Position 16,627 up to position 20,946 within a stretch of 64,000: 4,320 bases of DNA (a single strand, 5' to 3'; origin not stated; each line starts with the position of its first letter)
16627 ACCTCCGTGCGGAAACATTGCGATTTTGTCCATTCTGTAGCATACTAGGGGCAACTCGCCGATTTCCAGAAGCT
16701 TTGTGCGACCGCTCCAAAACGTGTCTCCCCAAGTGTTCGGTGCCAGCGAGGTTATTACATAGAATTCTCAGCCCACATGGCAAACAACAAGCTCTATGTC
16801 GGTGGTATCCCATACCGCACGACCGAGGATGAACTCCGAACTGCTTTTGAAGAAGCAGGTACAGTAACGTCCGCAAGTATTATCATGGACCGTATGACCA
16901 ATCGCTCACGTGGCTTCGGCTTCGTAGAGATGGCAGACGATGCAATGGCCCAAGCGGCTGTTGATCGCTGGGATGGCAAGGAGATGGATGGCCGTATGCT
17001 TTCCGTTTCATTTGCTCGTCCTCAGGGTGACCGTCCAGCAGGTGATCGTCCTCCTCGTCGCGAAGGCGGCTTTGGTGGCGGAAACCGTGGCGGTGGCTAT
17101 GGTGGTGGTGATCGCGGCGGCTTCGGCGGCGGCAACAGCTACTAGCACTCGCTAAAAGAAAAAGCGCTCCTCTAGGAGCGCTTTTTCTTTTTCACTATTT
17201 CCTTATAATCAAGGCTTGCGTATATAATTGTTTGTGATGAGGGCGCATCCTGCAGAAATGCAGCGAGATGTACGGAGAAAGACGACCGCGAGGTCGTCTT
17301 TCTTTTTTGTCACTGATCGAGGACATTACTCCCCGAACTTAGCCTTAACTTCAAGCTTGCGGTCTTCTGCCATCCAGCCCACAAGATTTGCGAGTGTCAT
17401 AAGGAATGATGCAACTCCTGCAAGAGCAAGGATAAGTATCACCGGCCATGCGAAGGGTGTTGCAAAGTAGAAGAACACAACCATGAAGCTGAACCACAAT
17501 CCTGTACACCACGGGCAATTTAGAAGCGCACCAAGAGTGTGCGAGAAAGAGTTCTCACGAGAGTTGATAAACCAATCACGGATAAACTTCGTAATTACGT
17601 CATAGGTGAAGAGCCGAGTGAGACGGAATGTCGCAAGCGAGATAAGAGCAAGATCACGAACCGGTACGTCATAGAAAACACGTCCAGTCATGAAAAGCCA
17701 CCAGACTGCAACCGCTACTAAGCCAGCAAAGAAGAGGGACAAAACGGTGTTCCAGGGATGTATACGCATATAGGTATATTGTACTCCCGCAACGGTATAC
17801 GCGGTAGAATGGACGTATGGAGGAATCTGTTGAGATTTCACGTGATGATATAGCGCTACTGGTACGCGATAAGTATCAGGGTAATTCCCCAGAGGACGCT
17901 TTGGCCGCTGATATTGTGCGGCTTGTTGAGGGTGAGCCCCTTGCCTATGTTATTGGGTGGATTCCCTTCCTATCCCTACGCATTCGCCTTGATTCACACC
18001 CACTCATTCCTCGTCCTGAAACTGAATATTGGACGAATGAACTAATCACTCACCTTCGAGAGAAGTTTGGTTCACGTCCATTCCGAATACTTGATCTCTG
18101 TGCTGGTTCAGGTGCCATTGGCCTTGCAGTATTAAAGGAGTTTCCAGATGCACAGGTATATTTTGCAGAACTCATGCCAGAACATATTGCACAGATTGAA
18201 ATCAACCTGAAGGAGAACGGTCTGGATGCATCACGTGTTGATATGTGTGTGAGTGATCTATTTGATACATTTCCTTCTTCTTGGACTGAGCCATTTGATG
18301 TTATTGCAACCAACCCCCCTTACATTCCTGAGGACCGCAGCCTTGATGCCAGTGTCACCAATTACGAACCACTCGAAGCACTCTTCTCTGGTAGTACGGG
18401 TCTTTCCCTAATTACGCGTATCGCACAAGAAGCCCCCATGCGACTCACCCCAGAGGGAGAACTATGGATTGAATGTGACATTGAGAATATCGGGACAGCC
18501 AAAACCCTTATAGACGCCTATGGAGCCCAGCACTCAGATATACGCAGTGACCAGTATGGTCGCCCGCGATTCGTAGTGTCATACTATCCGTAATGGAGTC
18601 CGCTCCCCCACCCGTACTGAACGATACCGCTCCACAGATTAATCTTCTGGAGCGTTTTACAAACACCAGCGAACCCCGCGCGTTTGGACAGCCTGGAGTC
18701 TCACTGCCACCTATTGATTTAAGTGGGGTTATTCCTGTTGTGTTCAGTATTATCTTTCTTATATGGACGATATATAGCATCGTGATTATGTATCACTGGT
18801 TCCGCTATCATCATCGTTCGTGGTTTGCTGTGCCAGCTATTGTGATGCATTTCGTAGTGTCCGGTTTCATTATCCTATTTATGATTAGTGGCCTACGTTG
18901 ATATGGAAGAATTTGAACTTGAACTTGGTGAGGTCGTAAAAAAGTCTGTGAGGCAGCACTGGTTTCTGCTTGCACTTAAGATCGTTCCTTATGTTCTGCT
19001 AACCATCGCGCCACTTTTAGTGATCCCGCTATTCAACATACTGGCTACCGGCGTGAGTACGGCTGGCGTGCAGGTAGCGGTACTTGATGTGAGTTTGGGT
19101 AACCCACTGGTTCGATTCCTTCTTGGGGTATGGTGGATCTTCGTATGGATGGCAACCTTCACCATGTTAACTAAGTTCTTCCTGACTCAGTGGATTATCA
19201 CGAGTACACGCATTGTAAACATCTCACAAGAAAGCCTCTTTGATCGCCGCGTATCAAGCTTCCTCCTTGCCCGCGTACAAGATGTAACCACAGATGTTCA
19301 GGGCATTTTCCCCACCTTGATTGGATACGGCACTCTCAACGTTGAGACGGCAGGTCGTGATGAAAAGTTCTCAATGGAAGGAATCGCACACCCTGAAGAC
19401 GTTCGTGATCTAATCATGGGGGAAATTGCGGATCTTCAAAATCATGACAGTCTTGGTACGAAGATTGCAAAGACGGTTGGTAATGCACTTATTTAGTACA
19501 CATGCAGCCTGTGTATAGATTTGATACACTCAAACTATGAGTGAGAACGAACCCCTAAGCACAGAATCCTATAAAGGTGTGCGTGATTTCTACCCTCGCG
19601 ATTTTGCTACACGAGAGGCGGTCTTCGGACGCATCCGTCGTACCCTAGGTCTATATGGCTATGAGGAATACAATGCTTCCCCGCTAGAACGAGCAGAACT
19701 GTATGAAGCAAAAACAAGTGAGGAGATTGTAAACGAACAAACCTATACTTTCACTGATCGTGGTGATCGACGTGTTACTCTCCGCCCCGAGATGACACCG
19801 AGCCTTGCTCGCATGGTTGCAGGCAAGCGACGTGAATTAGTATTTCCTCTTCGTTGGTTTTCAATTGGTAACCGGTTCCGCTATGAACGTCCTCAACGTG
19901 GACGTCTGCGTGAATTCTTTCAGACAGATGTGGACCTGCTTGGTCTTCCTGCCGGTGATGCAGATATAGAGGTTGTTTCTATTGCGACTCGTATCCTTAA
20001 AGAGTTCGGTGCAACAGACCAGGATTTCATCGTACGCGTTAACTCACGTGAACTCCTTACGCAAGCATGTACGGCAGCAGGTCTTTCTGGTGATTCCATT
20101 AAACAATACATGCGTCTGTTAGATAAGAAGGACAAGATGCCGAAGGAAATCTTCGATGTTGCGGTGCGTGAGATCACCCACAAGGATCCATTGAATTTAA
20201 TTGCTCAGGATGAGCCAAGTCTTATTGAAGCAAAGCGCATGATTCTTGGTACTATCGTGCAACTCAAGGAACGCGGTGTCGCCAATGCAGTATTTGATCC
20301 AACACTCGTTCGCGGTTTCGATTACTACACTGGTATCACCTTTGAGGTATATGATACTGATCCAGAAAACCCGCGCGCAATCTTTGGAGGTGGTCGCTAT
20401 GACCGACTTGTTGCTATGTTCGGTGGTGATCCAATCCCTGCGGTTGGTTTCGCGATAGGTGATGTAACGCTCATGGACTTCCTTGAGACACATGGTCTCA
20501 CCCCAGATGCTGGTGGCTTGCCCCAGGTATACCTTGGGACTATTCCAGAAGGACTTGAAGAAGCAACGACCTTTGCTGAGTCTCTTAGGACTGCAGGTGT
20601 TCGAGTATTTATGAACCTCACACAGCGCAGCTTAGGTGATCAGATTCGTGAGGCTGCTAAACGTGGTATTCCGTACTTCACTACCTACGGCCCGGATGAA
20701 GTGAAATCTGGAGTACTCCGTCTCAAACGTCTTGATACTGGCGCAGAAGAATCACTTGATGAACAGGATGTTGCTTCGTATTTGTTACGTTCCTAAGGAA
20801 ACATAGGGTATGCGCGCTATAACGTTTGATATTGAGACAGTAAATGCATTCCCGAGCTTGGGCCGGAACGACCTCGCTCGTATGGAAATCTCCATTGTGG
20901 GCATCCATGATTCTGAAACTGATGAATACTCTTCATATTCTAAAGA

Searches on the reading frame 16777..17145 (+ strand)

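Call 74: search_protein_families(library=pfam, proteins=[window:16777-17145:+], max_evalue=0.001)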
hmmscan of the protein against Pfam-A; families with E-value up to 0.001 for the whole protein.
window:16777-17145:+ (122 aa): 1 family
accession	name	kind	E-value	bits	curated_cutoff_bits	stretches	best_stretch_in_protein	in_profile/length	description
PF00076.28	RRM_1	-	1.5e-20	73.3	20.7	1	6-75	1-69/70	RNA recognition motif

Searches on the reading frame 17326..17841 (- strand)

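Call 74: search_protein_families(library=pfam, proteins=[window:17326-17841:-], max_evalue=0.001)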
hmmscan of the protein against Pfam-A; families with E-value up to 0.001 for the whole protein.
window:17326-17841:- (171 aa): 1 family
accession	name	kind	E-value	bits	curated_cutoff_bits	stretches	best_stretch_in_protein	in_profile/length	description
PF07098.16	DUF1360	-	1.3e-17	64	21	1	66-149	1-100/102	Protein of unknown function (DUF1360)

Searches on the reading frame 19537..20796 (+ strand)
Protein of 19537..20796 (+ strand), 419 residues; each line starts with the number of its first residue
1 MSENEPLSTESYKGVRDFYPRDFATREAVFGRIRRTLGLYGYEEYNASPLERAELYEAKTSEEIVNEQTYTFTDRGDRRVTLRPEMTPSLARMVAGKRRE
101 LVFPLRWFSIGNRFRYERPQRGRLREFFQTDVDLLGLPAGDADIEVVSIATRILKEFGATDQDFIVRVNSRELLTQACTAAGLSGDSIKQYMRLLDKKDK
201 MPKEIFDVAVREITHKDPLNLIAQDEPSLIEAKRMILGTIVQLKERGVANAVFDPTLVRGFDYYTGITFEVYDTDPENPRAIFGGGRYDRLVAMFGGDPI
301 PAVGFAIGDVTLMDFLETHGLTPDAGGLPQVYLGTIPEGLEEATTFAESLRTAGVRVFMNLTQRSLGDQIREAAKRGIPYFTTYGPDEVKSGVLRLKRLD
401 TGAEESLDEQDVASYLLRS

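Call 74: search_protein_families(library=pfam, proteins=[window:19537-20796:+], max_evalue=0.001)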
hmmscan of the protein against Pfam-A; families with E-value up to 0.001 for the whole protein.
window:19537-20796:+ (419 aa): 4 families
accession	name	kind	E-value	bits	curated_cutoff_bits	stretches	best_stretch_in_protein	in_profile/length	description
PF13393.11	tRNA-synt_His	-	3e-46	158.5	25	1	14-307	1-303/308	Histidyl-tRNA synthetase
PF03129.25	HGTP_anticodon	-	1.2e-13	51.5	21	1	340-417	15-92/94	Anticodon binding domain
PF00587.30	tRNA-synt_2b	-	4.5e-11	43.6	29.3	1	70-264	1-113/179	tRNA synthetase class II core domain (G, H, P, S and T)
PF01409.25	tRNA-synt_2d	-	0.00011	22.2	19.8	1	67-132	65-130/246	tRNA synthetases class II core domain (F)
